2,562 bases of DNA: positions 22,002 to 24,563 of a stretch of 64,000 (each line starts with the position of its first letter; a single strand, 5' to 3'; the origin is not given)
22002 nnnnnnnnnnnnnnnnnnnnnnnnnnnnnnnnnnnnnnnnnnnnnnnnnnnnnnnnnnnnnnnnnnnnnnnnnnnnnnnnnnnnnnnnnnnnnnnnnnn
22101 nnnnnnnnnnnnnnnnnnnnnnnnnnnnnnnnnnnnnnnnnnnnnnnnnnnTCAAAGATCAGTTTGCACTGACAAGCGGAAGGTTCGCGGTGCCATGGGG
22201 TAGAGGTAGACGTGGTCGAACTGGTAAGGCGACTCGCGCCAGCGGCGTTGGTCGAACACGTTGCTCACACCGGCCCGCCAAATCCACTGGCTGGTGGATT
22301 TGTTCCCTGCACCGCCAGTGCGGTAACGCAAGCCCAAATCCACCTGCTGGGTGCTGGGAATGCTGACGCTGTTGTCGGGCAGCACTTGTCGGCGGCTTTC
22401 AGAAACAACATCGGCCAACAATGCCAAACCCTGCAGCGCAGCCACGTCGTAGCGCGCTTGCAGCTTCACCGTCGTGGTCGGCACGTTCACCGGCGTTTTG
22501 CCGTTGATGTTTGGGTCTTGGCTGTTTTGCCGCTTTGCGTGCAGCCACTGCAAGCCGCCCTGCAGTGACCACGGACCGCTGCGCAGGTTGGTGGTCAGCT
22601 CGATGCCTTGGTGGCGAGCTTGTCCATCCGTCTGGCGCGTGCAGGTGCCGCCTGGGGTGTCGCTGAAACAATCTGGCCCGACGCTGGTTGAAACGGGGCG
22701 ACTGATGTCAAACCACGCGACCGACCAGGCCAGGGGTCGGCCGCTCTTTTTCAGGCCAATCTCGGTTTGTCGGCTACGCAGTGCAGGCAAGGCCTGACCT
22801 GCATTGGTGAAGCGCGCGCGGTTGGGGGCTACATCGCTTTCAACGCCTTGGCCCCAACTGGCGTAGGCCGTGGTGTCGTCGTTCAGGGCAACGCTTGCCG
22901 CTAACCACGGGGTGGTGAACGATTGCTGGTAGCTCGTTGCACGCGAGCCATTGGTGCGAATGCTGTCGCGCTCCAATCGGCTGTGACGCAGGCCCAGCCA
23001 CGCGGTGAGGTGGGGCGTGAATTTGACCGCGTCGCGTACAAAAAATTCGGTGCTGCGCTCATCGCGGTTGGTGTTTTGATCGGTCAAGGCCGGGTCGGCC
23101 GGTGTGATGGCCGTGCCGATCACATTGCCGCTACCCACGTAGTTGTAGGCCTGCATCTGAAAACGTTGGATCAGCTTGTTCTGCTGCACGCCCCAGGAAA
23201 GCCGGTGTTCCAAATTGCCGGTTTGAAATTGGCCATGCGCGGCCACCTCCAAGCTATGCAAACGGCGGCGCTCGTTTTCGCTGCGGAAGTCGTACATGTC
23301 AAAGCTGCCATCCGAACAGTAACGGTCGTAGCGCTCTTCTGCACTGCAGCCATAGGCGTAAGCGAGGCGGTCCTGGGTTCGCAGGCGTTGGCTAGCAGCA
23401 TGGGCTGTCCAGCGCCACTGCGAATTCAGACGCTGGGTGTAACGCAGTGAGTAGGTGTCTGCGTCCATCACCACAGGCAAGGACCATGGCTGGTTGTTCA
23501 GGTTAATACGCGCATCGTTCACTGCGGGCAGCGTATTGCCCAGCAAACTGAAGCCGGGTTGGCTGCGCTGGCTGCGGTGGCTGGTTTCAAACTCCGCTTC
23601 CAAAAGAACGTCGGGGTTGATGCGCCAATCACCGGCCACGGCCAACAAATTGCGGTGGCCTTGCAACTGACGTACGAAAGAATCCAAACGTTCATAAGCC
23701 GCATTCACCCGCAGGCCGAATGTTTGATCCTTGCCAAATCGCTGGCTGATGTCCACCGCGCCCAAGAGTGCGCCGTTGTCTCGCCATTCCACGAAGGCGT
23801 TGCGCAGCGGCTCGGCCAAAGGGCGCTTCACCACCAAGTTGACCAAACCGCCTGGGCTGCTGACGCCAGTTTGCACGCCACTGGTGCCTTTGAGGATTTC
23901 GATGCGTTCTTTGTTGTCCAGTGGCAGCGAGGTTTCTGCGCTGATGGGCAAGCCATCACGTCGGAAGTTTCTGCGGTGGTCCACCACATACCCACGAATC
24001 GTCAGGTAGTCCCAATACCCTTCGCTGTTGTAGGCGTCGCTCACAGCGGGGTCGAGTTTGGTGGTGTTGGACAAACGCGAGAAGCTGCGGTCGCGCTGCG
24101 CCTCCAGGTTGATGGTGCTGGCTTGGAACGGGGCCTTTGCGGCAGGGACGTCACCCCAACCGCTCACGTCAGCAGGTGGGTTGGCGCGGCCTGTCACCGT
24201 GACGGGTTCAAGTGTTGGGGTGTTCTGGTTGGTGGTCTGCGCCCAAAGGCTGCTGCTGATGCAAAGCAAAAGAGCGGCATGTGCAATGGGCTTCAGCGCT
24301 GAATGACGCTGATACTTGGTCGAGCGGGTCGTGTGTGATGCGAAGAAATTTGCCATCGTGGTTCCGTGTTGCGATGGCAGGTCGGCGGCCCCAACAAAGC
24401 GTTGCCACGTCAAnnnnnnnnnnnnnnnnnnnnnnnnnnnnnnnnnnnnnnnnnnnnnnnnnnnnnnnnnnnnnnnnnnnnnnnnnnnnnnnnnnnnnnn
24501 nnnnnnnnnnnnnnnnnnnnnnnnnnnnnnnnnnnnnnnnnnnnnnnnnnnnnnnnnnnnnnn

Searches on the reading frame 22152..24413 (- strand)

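Call 12: search_protein_families(library=pfam, proteins=[window:22152-24413:-], max_evalue=0.01)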
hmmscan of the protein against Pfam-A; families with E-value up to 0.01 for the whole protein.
window:22152-24413:- (753 aa): 2 families
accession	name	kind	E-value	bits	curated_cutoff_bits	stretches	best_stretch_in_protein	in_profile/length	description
PF00593.30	TonB_dep_Rec_b-barrel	-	4.2e-36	126.2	27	1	263-719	2-436/436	TonB dependent receptor-like, beta-barrel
PF07715.20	Plug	-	1.4e-08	35.7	23.9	1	92-189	3-106/107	TonB-dependent Receptor Plug Domain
